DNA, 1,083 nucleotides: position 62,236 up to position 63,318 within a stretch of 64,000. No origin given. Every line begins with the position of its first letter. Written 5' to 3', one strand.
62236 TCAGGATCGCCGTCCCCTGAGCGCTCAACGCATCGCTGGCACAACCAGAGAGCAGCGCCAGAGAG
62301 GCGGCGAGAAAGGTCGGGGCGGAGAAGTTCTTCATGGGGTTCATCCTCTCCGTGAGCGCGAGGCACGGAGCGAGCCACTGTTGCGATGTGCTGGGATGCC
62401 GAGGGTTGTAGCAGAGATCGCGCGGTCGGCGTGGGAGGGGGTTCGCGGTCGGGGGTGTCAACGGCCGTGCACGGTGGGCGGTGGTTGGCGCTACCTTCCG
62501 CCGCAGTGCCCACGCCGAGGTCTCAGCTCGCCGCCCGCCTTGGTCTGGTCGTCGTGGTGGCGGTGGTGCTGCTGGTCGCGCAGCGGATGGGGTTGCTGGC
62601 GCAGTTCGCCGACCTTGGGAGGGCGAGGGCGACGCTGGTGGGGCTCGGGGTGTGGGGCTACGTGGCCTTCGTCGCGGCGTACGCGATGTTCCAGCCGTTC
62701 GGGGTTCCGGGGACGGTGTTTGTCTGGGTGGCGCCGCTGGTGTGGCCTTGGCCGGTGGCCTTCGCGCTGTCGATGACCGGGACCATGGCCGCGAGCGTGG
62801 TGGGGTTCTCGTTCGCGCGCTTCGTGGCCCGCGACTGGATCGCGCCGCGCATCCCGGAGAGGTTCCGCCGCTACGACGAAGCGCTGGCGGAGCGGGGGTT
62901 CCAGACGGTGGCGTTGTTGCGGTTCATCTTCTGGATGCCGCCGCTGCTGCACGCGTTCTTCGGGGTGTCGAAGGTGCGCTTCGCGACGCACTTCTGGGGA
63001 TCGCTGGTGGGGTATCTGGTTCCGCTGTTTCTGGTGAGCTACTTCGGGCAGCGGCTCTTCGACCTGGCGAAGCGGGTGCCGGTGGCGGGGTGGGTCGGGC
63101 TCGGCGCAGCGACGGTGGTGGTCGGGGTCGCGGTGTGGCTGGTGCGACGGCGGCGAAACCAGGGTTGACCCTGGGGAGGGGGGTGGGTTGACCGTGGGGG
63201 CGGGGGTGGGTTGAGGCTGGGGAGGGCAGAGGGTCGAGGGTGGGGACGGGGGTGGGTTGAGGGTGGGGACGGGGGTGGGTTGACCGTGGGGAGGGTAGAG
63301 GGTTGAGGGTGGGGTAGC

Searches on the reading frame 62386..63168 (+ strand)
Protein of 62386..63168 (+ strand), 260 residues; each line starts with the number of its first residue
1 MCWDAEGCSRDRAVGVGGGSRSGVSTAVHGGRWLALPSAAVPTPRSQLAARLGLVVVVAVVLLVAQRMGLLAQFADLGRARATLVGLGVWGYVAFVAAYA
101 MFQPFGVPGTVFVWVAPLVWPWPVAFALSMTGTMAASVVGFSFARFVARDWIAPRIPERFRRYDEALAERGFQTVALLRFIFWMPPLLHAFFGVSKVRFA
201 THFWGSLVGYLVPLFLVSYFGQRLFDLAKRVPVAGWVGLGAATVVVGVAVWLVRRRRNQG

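Call 9: search_protein_families(library=pfam, proteins=[window:62386-63168:+], max_evalue=0.01)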
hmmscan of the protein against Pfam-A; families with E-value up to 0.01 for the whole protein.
window:62386-63168:+ (260 aa): 1 family
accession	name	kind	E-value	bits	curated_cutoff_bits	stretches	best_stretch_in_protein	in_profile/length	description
PF09335.16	VTT_dom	-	1.5e-14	54.9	33.9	1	107-222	1-122/123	VTT domain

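Call 11: find_encoding_contigs(protein=window:62386-63168:+, flank=10000, max_places=10)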
Protein window:62386-63168:+ (260 aa): no gene with exactly this product is on record in the collection.

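Call 12: find_homologous_proteins(query=window:62508-63168:+)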
Query window:62508-63168:+: 8000 candidates shared short words with the query, none scored E <= 0.001.
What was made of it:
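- Tried and rejected: Call 12 was wasted.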

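Call 15: find_homologous_proteins(query=window:62506-63165:+)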
Query seq(220 aa) (220 aa): 2467 proteins with E <= 0.001 among 8000 candidates; the best 120 are listed.
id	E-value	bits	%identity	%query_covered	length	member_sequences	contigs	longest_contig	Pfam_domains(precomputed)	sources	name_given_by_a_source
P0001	3.5e-119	415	92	88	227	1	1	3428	PF09335.17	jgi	-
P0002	9.9e-113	394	90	93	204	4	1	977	PF09335.17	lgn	-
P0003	1.8e-111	389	89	93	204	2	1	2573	PF09335.17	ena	-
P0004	1.0e-110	387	82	99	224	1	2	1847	PF09335.17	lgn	-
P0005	1.6e-101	357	84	83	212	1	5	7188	PF09335.17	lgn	-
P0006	2.7e-94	333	71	88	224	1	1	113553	PF09335.17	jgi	jgi:uncharacterized membrane protein YdjX (TVP38/TMEM64 family)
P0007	3.0e-94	333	73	93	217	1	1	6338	PF09335.17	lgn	-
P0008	5.3e-94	332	74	77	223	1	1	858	PF09335.17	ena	-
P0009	2.7e-93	330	71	95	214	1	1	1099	PF09335.17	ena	-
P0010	2.8e-93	330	74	87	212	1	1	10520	PF09335.17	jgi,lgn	jgi:uncharacterized membrane protein YdjX (TVP38/TMEM64 family)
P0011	4.4e-93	329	71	97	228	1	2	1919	PF09335.17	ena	-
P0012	7.5e-93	329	73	89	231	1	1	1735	PF09335.17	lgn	-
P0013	2.1e-92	327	71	96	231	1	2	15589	PF09335.17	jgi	jgi:uncharacterized membrane protein YdjX (TVP38/TMEM64 family)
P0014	2.1e-92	327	71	85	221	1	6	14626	PF09335.17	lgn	-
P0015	2.8e-92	327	73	87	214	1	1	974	PF09335.17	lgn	-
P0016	4.6e-92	326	67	99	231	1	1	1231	PF09335.17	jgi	jgi:uncharacterized membrane protein YdjX (TVP38/TMEM64 family)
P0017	4.6e-92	326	74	87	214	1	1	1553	PF09335.17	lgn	-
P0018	1.3e-91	324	66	99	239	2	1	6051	PF09335.17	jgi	jgi:uncharacterized membrane protein YdjX (TVP38/TMEM64 family)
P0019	2.1e-91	324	67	97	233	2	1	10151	PF09335.17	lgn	-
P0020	2.5e-91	324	70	97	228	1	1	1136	PF09335.17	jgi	jgi:uncharacterized membrane protein YdjX (TVP38/TMEM64 family)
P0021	2.7e-91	323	66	98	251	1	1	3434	PF09335.17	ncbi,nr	ncbi:MAG: putative rane protein [Labilithrix sp.]|nr:putative rane protein [Labilithrix sp.]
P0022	3.8e-91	323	69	97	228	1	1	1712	PF09335.17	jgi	jgi:uncharacterized membrane protein YdjX (TVP38/TMEM64 family)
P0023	4.3e-91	323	69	96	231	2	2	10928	PF09335.17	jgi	jgi:uncharacterized membrane protein YdjX (TVP38/TMEM64 family)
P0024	5.5e-91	322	70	89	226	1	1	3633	PF09335.17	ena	-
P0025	5.8e-91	322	73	87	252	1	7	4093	PF09335.17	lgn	-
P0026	7.4e-91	322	71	98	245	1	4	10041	PF09335.17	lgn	-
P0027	8.3e-91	322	71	88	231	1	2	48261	PF09335.17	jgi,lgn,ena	-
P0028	1.4e-90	321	67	96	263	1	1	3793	PF09335.17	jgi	jgi:uncharacterized membrane protein YdjX (TVP38/TMEM64 family)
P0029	1.5e-90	321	71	87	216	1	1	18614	PF09335.17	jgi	jgi:uncharacterized membrane protein YdjX (TVP38/TMEM64 family)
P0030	1.5e-90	321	68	96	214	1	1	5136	PF09335.17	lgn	-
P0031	1.9e-90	321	67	99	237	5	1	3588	PF09335.17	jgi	jgi:uncharacterized membrane protein YdjX (TVP38/TMEM64 family)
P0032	1.9e-90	321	71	87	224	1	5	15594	PF09335.17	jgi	jgi:uncharacterized membrane protein YdjX (TVP38/TMEM64 family)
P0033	2.1e-90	321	68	97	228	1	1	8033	PF09335.17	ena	-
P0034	2.1e-90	321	67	98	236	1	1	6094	PF09335.17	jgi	jgi:uncharacterized membrane protein YdjX (TVP38/TMEM64 family)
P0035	3.7e-90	320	72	87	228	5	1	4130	PF09335.17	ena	-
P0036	3.9e-90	320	73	88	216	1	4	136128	PF09335.17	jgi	jgi:uncharacterized membrane protein YdjX (TVP38/TMEM64 family)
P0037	3.9e-90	320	68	96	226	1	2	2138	PF09335.17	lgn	-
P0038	4.0e-90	320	69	96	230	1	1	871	PF09335.17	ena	-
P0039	5.1e-90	319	74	87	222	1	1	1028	PF09335.17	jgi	jgi:uncharacterized membrane protein YdjX (TVP38/TMEM64 family)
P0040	5.7e-90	319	70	94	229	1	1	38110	PF09335.17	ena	-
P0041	6.3e-90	319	67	95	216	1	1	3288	PF09335.17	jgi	jgi:uncharacterized membrane protein YdjX (TVP38/TMEM64 family)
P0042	6.3e-90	319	66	96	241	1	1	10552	PF09335.17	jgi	jgi:LPXTG-motif cell wall-anchored protein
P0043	6.4e-90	319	67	95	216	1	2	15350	PF09335.17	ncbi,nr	ncbi:MAG: hypothetical protein JWO86_9008 [Myxococcaceae bacterium]|nr:hypothetical protein [Myxococ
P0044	7.9e-90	319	70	95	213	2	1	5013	PF09335.17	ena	-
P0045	8.4e-90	319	69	94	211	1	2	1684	PF09335.17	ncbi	-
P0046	9.8e-90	318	71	88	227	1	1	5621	PF09335.17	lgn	-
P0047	1.0e-89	318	71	87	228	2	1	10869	PF09335.17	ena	-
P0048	1.1e-89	318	71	85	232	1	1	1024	PF09335.17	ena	-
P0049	1.3e-89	318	69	96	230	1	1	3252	PF09335.17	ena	-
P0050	1.4e-89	318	72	87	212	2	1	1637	PF09335.17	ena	-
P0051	1.4e-89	318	70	88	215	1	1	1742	PF09335.17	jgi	jgi:uncharacterized membrane protein YdjX (TVP38/TMEM64 family)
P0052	1.5e-89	318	70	94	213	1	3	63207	PF09335.17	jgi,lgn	-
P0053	1.5e-89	318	69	88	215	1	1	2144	PF09335.17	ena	-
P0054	1.9e-89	317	72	87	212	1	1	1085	PF09335.17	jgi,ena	-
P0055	2.0e-89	317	68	97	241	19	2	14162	PF09335.17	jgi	jgi:uncharacterized membrane protein YdjX (TVP38/TMEM64 family)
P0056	2.3e-89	317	66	97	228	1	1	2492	PF09335.17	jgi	jgi:uncharacterized membrane protein YdjX (TVP38/TMEM64 family)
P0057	2.3e-89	317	67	98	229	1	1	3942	PF09335.17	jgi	-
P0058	2.4e-89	317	71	87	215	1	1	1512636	PF09335.17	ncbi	-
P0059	2.5e-89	317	71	87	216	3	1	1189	PF09335.17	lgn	-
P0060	2.5e-89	317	67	99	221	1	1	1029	PF09335.17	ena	-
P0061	3.3e-89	317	67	96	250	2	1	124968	PF09335.17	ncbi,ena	-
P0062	3.3e-89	317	67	97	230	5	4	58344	PF09335.17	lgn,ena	-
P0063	3.6e-89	317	69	88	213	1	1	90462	PF09335.17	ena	-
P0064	3.7e-89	317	72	85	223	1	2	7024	PF09335.17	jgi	jgi:uncharacterized membrane protein YdjX (TVP38/TMEM64 family)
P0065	3.7e-89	316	68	98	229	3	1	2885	PF09335.17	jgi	jgi:uncharacterized membrane protein YdjX (TVP38/TMEM64 family)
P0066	4.2e-89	316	70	87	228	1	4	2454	PF09335.17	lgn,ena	-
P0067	4.4e-89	316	72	90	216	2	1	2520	PF09335.17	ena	-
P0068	5.3e-89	316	70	87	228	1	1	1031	PF09335.17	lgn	-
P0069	5.4e-89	316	65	98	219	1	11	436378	PF09335.17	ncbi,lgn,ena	-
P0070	6.2e-89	316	68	94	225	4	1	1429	PF09335.17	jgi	jgi:uncharacterized membrane protein YdjX (TVP38/TMEM64 family)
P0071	6.3e-89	316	71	87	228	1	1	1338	PF09335.17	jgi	jgi:uncharacterized membrane protein YdjX (TVP38/TMEM64 family)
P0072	6.6e-89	316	71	87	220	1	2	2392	PF09335.17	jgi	jgi:uncharacterized membrane protein YdjX (TVP38/TMEM64 family)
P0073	6.7e-89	316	66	96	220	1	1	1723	PF09335.17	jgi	jgi:uncharacterized membrane protein YdjX (TVP38/TMEM64 family)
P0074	7.3e-89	316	66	99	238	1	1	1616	PF09335.17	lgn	-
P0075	9.2e-89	315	68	96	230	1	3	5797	PF09335.17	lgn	-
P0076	9.2e-89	315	72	82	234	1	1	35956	PF09335.17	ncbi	-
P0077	9.3e-89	315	71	87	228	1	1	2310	PF09335.17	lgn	-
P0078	1.0e-88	315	70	87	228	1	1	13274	PF09335.17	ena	-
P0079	1.0e-88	315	66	95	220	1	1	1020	PF09335.17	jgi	jgi:uncharacterized membrane protein YdjX (TVP38/TMEM64 family)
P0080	1.1e-88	315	73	93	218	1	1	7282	PF09335.17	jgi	jgi:uncharacterized membrane protein YdjX (TVP38/TMEM64 family)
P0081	1.2e-88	315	69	88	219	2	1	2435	PF09335.17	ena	-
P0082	1.2e-88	315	66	98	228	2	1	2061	PF09335.17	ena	-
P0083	1.2e-88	315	65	100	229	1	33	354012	PF09335.17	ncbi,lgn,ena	-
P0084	1.3e-88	315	67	96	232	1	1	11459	PF09335.17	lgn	-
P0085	1.6e-88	314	70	87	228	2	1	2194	PF09335.17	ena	-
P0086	1.8e-88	314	65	95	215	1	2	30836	PF09335.17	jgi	jgi:uncharacterized membrane protein YdjX (TVP38/TMEM64 family)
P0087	2.0e-88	314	68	88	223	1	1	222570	PF09335.17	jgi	jgi:uncharacterized membrane protein YdjX (TVP38/TMEM64 family)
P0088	2.1e-88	314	66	100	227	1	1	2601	PF09335.17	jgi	-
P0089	2.4e-88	314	64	100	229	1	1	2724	PF09335.17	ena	-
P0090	2.4e-88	314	76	78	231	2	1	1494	PF09335.17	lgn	-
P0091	2.5e-88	314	67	96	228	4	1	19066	PF09335.17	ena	-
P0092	2.7e-88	314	68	94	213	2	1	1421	PF09335.17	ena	-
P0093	2.8e-88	314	76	83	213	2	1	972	PF09335.17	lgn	-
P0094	2.8e-88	314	68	95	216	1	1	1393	PF09335.17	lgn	-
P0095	3.4e-88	313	70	87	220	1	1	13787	PF09335.17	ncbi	-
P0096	3.4e-88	313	71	87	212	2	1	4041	PF09335.17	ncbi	-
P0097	4.0e-88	313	70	88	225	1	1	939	PF09335.17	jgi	jgi:uncharacterized membrane protein YdjX (TVP38/TMEM64 family)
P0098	4.1e-88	313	67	94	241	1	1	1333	PF09335.17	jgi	jgi:uncharacterized membrane protein YdjX (TVP38/TMEM64 family)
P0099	4.4e-88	313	67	97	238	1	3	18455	PF09335.17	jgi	jgi:uncharacterized membrane protein YdjX (TVP38/TMEM64 family)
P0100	4.5e-88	313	67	89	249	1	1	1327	PF09335.17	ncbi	-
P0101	4.7e-88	313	69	87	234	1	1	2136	PF09335.17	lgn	-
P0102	4.8e-88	313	65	98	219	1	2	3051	PF09335.17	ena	-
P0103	5.2e-88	313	69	96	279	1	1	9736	PF09335.17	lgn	-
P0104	5.6e-88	313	67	99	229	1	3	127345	PF09335.17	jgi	jgi:uncharacterized membrane protein YdjX (TVP38/TMEM64 family)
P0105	5.9e-88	313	71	87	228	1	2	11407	PF09335.17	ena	-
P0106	6.2e-88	313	73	87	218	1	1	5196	PF09335.17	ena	-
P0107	6.5e-88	312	68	95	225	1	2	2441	PF09335.17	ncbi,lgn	-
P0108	6.7e-88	312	70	88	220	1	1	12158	PF09335.17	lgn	-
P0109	7.1e-88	312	70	87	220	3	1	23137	PF09335.17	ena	-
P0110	7.1e-88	312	66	95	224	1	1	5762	PF09335.17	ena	-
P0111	7.5e-88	312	69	97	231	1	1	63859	PF09335.17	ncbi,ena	-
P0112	8.1e-88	312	66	99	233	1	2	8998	PF09335.17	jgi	jgi:uncharacterized membrane protein YdjX (TVP38/TMEM64 family)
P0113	9.5e-88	312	64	100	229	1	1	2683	PF09335.17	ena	-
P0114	1.0e-87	312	70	89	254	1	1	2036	PF09335.17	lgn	-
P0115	1.0e-87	312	69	94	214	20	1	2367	PF09335.17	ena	-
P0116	1.1e-87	312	68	92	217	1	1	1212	PF09335.17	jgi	jgi:uncharacterized membrane protein YdjX (TVP38/TMEM64 family)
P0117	1.3e-87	311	69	87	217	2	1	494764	PF09335.17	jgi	jgi:uncharacterized membrane protein YdjX (TVP38/TMEM64 family)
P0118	1.3e-87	311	70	98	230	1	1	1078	PF09335.17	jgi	jgi:uncharacterized membrane protein YdjX (TVP38/TMEM64 family)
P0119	1.3e-87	311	68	87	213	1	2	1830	PF09335.17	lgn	-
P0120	1.4e-87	311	67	94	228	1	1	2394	PF09335.17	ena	-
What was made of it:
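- Tried and rejected: It was repeated correctly in call 15.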

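Call 16: find_encoding_contigs(protein=P0001, flank=5000, max_places=4)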
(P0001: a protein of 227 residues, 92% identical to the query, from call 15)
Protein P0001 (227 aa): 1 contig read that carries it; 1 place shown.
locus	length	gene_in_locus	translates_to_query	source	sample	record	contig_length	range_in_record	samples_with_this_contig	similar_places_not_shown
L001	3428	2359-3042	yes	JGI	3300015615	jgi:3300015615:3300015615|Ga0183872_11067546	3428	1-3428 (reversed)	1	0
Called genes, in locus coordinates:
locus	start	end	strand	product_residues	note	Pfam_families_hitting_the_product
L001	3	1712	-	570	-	?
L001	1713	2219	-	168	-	-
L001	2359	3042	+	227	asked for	PF09335:VTT_dom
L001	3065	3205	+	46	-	-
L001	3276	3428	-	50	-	?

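Call 17: find_encoding_contigs(protein=P0003, flank=5000, max_places=4)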
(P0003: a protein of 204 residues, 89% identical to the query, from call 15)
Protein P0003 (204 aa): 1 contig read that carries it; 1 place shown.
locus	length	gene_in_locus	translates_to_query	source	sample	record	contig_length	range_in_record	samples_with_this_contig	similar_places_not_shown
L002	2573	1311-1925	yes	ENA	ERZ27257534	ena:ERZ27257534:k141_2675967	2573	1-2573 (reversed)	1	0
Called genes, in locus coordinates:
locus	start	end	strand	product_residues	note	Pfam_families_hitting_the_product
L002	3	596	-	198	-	?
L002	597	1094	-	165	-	-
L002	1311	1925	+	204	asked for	PF09335:VTT_dom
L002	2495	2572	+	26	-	?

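Call 18: find_encoding_contigs(protein=P0005, flank=5000, max_places=6)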
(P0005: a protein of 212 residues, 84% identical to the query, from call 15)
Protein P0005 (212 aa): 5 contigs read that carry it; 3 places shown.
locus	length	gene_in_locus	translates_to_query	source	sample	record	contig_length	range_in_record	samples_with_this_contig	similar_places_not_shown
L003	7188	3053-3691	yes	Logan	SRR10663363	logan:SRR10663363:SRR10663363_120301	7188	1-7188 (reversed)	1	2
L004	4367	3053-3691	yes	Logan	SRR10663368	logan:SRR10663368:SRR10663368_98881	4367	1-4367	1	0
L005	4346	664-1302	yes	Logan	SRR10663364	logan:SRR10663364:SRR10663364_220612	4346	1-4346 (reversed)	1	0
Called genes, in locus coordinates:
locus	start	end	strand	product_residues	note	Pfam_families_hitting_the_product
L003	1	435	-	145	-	?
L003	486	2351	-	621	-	PF11028:TMEM260_N, PF13432:TPR_16 (faint), PF13424:TPR_12 (weak), PF14559:TPR_19 (weak), PF07719:TPR_2 (faint)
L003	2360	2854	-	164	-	-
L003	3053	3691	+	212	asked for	PF09335:VTT_dom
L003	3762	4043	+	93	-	-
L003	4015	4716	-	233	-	PF00535:Glycos_transf_2, PF12804:NTP_transf_3 (faint)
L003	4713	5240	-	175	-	PF00132:Hexapep (weak), PF14602:Hexapep_2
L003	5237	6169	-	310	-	PF00494:SQS_PSY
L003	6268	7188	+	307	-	?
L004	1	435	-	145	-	?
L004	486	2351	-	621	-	PF11028:TMEM260_N, PF13432:TPR_16 (faint), PF13424:TPR_12 (weak), PF14559:TPR_19 (weak), PF07719:TPR_2 (faint)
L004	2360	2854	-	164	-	-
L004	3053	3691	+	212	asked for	PF09335:VTT_dom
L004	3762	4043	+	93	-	-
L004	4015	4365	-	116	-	?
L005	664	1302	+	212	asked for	PF09335:VTT_dom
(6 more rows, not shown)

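Call 19: find_encoding_contigs(protein=P0004, flank=5000, max_places=4)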
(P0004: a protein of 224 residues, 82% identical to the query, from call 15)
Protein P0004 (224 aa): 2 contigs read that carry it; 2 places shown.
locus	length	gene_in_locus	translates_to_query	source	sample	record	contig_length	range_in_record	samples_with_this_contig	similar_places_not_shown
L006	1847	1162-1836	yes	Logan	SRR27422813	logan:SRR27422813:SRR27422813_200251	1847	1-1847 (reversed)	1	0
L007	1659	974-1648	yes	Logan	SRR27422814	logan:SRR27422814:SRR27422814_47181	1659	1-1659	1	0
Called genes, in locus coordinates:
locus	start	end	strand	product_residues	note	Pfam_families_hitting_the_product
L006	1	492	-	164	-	?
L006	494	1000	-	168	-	-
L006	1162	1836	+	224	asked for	PF09335:VTT_dom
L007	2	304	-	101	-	?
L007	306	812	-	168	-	-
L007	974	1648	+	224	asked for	PF09335:VTT_dom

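Call 28: find_encoding_contigs(protein=P0002, flank=3000, max_places=4)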
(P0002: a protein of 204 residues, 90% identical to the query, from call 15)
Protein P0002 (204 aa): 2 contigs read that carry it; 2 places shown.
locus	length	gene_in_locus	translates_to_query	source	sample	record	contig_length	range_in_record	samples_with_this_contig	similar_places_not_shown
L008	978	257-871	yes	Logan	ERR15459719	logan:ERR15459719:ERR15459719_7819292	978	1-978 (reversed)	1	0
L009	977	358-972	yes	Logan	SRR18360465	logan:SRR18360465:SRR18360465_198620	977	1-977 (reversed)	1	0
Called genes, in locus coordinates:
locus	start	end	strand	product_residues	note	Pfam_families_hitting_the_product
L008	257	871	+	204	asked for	PF09335:VTT_dom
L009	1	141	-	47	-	?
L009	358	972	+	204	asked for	PF09335:VTT_dom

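Call 29: find_encoding_contigs(protein=P0006, flank=3000, max_places=2)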
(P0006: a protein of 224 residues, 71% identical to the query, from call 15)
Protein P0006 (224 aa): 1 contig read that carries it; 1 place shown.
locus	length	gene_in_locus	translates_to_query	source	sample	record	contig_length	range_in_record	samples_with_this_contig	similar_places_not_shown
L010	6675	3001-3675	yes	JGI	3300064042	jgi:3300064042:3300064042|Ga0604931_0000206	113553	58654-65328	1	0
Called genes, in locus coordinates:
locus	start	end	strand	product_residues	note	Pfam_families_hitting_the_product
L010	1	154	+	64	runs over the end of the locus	-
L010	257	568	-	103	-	-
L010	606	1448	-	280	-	PF11999:Ice_binding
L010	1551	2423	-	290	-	PF14346:DUF4398, PF00691:OmpA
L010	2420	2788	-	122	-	PF14346:DUF4398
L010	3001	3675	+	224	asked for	PF09335:VTT_dom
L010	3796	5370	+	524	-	PF00069:Pkinase, PF07714:PK_Tyr_Ser-Thr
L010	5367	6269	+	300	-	-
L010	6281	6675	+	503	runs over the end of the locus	PF13458:Peripla_BP_6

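Call 30: find_encoding_contigs(protein=P0007, flank=3000, max_places=2)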
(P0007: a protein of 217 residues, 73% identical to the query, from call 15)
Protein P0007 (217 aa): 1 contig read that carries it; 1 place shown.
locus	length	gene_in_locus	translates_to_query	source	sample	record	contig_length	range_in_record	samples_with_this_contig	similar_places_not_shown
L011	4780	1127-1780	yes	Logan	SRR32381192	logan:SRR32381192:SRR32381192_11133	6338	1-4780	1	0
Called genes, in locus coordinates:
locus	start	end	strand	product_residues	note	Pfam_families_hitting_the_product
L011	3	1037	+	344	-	?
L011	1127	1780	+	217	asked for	PF09335:VTT_dom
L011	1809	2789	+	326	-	PF00756:Esterase (weak), PF02230:Abhydrolase_2, PF00561:Abhydrolase_1, PF12146:Hydrolase_4 (faint), PF07819:PGAP1 (weak), PF00326:Peptidase_S9 (faint)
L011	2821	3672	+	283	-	-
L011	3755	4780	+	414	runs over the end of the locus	PF17996:CE2_N, PF13472:Lipase_GDSL_2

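Call 31: find_encoding_contigs(protein=P0010, flank=3000, max_places=2)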
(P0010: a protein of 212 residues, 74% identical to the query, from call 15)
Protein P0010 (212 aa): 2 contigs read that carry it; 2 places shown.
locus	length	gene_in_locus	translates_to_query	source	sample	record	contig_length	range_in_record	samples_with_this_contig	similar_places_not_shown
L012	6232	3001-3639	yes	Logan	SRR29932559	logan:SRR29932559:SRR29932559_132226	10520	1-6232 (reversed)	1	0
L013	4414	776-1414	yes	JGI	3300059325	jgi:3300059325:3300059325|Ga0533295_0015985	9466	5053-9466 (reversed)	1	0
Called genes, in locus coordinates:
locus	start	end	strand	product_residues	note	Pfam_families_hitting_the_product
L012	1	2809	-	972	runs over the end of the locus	PF14102:Caps_synth_CapC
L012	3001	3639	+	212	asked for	PF09335:VTT_dom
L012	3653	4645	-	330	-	PF13229:Beta_helix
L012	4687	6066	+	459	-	PF00069:Pkinase, PF07714:PK_Tyr_Ser-Thr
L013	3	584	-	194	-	?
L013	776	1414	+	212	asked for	PF09335:VTT_dom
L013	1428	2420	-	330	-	PF13229:Beta_helix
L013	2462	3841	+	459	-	PF00069:Pkinase, PF07714:PK_Tyr_Ser-Thr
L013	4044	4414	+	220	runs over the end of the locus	-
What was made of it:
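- Tried and rejected: P0006, P0007 and P0010 (71-74% identical DedA proteins) are not syntenic and gave no information on the spacer (calls 29-31).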

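Call 67: list_cluster_members(proteins=[P0001, P0002, P0003, P0004, P0005])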
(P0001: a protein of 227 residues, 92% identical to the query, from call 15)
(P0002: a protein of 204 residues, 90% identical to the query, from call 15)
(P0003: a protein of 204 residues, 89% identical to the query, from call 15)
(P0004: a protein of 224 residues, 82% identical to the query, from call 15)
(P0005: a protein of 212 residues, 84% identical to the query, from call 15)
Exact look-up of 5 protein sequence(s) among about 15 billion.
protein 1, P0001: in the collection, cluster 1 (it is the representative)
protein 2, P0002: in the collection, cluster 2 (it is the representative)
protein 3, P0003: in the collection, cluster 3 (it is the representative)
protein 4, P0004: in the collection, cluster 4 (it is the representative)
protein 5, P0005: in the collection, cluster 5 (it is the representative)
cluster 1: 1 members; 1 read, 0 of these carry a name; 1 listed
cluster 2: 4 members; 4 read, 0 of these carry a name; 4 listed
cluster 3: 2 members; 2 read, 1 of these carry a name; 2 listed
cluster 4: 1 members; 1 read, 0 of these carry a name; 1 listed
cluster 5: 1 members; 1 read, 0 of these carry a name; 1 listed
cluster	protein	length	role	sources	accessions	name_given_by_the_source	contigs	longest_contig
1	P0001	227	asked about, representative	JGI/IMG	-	-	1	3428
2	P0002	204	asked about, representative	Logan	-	-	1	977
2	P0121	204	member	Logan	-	-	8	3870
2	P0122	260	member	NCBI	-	-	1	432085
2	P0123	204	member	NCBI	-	-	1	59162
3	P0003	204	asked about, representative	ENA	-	-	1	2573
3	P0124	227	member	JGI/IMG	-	uncharacterized membrane protein YdjX (TVP38/TMEM64 family)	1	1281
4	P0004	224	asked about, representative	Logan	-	-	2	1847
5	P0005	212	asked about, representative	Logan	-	-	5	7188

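Call 69: find_encoding_contigs(protein=P0123, flank=5000, max_places=4)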
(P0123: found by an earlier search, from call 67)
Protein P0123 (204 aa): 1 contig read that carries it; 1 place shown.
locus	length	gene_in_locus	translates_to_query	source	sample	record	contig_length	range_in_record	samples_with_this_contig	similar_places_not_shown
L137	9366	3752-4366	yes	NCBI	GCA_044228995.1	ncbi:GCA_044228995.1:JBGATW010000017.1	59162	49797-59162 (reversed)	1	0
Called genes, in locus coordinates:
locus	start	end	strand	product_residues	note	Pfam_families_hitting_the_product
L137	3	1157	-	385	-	?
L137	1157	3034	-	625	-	PF11028:TMEM260_N, PF13432:TPR_16 (weak), PF07719:TPR_2 (faint)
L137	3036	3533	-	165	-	-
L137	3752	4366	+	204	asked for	PF09335:VTT_dom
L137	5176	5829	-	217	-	-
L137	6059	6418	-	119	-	-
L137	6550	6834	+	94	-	-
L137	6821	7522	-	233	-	PF00535:Glycos_transf_2, PF13641:Glyco_tranf_2_3 (faint), PF12804:NTP_transf_3 (weak)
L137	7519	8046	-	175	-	PF25087:GMPPB_C (faint), PF25084:LbH_EIF2B (faint), PF00132:Hexapep (weak), PF14602:Hexapep_2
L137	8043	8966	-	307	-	PF00494:SQS_PSY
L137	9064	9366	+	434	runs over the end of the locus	PF02463:SMC_N (faint), PF13304:AAA_21, PF13175:AAA_15 (weak)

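Call 70: find_encoding_contigs(protein=P0122, flank=5000, max_places=4)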
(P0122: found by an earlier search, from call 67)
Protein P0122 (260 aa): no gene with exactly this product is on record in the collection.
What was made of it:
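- On Minisatellite / VNTR: The source protein P0122 is known only from one NCBI contig, and its DNA could not be fetched (calls 11, 67, 70).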

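Call 75: find_encoding_contigs(protein=P0121, flank=2500, max_places=10)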
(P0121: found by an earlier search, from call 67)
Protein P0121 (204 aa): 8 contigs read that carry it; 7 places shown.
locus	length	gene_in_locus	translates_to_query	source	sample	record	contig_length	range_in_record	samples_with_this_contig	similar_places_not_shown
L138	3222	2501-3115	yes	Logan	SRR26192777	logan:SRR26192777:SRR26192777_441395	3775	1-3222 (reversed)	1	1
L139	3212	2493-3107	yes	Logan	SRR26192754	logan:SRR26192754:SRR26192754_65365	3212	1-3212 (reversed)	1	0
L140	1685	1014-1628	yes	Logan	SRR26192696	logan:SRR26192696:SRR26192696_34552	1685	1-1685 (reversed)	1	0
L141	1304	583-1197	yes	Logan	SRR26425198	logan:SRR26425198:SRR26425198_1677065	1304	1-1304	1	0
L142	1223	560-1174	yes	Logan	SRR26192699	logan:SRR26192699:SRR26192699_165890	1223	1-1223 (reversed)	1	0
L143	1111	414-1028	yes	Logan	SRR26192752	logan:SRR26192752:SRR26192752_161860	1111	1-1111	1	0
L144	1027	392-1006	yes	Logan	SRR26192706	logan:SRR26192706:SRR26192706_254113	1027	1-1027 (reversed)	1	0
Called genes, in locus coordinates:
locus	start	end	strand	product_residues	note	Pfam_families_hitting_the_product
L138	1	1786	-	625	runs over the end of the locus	PF11028:TMEM260_N, PF13432:TPR_16 (weak), PF14559:TPR_19 (faint), PF00515:TPR_1 (faint), PF07719:TPR_2 (faint)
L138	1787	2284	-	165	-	-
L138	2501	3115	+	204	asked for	PF09335:VTT_dom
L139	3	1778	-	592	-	?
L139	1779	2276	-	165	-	-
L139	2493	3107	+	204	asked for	PF09335:VTT_dom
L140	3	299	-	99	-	?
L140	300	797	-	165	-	-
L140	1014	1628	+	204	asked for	PF09335:VTT_dom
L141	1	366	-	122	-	?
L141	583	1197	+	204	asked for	PF09335:VTT_dom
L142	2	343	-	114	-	?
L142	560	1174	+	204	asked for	PF09335:VTT_dom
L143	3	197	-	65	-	?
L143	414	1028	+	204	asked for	PF09335:VTT_dom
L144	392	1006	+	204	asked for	PF09335:VTT_dom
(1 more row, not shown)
